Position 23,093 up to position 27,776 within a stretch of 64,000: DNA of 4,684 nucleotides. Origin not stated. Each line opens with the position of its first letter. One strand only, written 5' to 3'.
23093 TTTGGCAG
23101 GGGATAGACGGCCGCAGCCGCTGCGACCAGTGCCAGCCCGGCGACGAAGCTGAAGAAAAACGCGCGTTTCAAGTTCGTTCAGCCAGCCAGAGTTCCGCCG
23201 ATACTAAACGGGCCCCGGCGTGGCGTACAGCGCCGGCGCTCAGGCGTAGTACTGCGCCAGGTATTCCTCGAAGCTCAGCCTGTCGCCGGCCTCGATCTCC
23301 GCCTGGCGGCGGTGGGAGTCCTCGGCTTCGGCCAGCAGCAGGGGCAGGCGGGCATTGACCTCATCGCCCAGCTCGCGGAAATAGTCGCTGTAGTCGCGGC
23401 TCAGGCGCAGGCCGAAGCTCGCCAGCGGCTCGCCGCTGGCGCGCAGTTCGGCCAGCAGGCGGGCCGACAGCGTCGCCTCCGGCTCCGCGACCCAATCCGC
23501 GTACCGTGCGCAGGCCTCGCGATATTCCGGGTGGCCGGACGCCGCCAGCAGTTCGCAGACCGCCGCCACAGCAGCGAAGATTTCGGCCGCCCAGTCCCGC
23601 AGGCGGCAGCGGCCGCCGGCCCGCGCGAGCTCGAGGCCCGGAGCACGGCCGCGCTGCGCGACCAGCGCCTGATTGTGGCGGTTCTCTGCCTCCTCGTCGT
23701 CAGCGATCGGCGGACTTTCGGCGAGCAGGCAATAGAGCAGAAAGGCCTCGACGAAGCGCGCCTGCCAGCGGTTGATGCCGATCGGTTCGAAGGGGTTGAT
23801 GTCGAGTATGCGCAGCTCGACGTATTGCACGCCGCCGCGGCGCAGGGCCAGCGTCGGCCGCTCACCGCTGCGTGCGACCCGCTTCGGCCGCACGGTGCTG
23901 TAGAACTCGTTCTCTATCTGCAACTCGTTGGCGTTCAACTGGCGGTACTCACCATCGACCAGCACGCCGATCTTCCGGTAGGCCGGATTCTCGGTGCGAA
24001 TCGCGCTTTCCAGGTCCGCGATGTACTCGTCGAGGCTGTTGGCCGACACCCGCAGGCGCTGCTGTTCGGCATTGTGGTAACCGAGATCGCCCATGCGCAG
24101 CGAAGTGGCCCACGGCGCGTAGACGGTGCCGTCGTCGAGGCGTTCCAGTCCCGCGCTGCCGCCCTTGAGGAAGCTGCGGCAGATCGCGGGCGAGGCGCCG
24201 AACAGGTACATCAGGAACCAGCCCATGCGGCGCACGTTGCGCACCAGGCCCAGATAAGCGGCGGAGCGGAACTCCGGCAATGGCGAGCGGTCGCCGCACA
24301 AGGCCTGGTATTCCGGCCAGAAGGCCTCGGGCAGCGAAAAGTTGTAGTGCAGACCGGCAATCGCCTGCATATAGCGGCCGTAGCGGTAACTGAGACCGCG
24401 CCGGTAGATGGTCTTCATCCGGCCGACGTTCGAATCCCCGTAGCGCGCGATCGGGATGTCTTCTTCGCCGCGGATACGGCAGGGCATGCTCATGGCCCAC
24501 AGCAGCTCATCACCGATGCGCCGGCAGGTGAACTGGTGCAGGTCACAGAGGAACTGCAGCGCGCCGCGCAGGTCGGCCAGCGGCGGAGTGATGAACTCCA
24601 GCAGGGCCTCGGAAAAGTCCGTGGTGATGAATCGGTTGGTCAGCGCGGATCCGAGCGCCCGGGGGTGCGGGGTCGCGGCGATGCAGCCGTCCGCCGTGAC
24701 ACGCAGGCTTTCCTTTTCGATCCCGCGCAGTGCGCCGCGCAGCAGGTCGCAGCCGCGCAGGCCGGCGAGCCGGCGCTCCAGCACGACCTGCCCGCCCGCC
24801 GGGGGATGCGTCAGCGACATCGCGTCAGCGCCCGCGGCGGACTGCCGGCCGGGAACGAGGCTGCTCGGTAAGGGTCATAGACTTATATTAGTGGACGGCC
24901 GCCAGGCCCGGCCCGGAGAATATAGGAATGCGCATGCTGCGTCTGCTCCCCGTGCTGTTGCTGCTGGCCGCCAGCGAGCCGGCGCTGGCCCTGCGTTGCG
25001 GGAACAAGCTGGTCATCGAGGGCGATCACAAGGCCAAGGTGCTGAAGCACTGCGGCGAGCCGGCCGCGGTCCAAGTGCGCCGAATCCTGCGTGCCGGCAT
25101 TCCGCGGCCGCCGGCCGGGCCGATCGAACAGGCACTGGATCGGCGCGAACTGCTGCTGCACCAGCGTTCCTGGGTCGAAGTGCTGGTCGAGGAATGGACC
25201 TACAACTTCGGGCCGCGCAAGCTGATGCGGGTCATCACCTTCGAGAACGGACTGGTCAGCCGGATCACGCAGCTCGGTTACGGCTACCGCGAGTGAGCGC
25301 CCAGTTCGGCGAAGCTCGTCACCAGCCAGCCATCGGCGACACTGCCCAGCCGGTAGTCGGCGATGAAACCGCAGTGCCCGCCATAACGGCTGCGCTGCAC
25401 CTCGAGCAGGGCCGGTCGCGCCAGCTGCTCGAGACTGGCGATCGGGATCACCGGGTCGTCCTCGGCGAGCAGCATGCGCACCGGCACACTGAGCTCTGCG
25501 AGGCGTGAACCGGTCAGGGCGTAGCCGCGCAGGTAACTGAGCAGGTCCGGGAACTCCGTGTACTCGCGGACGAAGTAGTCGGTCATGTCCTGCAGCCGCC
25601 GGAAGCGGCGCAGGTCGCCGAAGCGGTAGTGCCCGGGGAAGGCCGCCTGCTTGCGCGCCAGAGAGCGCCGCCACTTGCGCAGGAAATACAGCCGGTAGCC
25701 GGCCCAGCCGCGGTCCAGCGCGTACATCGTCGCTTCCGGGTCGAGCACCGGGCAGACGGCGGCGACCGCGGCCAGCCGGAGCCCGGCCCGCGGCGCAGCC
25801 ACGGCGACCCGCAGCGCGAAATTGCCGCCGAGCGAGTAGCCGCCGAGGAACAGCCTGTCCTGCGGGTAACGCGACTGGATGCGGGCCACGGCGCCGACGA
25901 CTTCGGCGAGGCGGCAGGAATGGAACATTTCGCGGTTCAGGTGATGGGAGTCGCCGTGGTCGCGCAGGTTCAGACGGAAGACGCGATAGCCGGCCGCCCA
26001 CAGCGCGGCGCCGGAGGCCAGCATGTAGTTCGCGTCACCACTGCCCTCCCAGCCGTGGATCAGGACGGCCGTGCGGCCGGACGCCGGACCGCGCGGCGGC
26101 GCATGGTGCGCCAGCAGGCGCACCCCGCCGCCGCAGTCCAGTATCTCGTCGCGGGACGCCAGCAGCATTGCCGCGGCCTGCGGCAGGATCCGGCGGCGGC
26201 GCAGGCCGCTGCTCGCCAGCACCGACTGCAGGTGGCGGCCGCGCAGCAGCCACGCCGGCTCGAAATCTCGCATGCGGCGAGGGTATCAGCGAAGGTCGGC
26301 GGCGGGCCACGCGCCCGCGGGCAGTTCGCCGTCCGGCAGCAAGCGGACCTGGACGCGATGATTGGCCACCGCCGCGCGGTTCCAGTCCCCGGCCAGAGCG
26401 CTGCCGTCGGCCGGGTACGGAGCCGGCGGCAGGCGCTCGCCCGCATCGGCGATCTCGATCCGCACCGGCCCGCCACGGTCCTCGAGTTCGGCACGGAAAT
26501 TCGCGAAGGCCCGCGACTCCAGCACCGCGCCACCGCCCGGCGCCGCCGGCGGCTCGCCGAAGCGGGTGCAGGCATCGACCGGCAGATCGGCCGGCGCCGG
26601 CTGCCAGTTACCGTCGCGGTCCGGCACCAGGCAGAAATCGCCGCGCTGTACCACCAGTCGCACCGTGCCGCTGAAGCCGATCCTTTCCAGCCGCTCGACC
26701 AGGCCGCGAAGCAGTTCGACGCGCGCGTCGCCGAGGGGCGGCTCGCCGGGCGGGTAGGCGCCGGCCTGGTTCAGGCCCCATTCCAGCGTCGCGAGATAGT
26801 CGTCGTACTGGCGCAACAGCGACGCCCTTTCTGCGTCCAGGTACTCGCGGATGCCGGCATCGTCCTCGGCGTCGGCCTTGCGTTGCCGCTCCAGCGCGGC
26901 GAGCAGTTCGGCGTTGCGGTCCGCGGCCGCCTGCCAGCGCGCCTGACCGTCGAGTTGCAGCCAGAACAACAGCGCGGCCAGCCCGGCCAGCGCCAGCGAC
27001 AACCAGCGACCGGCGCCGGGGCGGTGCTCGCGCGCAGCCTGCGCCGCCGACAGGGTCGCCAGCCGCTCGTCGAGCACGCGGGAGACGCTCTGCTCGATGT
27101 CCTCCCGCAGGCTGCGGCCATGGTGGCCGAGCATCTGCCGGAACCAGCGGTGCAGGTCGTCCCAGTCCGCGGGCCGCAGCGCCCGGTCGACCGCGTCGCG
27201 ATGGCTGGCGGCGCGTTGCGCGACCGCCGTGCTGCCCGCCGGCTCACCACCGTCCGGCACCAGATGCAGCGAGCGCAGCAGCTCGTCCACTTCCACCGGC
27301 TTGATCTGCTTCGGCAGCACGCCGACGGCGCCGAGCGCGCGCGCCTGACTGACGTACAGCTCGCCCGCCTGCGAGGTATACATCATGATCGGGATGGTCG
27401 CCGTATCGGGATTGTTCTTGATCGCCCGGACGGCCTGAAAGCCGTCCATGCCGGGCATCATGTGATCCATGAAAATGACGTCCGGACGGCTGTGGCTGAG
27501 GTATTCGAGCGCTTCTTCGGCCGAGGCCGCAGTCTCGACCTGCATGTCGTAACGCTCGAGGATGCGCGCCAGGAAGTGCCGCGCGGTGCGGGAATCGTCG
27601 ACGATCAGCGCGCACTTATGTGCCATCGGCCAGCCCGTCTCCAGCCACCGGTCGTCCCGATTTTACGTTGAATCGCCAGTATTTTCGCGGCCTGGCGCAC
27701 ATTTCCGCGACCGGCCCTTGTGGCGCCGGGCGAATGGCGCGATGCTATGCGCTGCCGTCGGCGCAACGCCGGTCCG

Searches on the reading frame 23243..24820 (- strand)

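Call 58: search_protein_families(library=pfam, proteins=[window:23243-24820:-], max_evalue=0.00001)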
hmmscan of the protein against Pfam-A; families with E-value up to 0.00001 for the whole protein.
window:23243-24820:- (526 aa): 1 family
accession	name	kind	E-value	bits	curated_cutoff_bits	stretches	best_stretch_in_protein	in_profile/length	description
PF04262.19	Glu_cys_ligase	-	1.9e-161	537.3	27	1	25-386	11-371/372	Glutamate-cysteine ligase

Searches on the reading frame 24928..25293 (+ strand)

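Call 58: search_protein_families(library=pfam, proteins=[window:24928-25293:+], max_evalue=0.00001)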
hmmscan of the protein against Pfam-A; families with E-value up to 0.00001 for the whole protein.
window:24928-25293:+ (122 aa): 1 family
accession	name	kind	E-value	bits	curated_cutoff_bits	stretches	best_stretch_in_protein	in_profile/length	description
PF11006.13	DUF2845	-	1.8e-22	79.8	21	1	21-115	3-89/90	Protein of unknown function (DUF2845)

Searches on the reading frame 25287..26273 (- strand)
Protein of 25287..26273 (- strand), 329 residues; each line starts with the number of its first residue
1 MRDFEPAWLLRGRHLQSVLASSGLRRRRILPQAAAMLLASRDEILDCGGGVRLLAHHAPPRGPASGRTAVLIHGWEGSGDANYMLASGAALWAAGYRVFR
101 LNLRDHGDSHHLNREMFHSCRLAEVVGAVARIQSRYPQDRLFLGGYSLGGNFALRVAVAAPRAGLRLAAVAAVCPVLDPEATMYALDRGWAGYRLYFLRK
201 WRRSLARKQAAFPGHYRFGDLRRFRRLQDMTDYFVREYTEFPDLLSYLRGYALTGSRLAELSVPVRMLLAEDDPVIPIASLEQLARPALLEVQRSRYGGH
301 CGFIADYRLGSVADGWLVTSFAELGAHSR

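Call 58: search_protein_families(library=pfam, proteins=[window:25287-26273:-], max_evalue=0.00001)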
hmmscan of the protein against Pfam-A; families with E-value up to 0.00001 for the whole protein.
window:25287-26273:- (329 aa): 3 families
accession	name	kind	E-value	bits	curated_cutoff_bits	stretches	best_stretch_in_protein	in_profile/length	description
PF00561.26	Abhydrolase_1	-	8.2e-18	65.4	25.8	1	70-304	4-242/245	alpha/beta hydrolase fold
PF12697.13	Abhydrolase_6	-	9.5e-13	49.7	26.3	1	70-304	2-208/217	Alpha/beta hydrolase family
PF12146.15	Hydrolase_4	-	3.4e-12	46.6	27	1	70-286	8-215/239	Serine aminopeptidase, S33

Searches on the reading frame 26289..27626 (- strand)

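Call 58: search_protein_families(library=pfam, proteins=[window:26289-27626:-], max_evalue=0.00001)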
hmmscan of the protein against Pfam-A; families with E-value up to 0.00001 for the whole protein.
window:26289-27626:- (446 aa): 1 family
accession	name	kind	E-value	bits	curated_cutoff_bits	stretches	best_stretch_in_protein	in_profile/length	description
PF00072.30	Response_reg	-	9.9e-27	93.7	30.2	1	7-116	2-109/111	Response regulator receiver domain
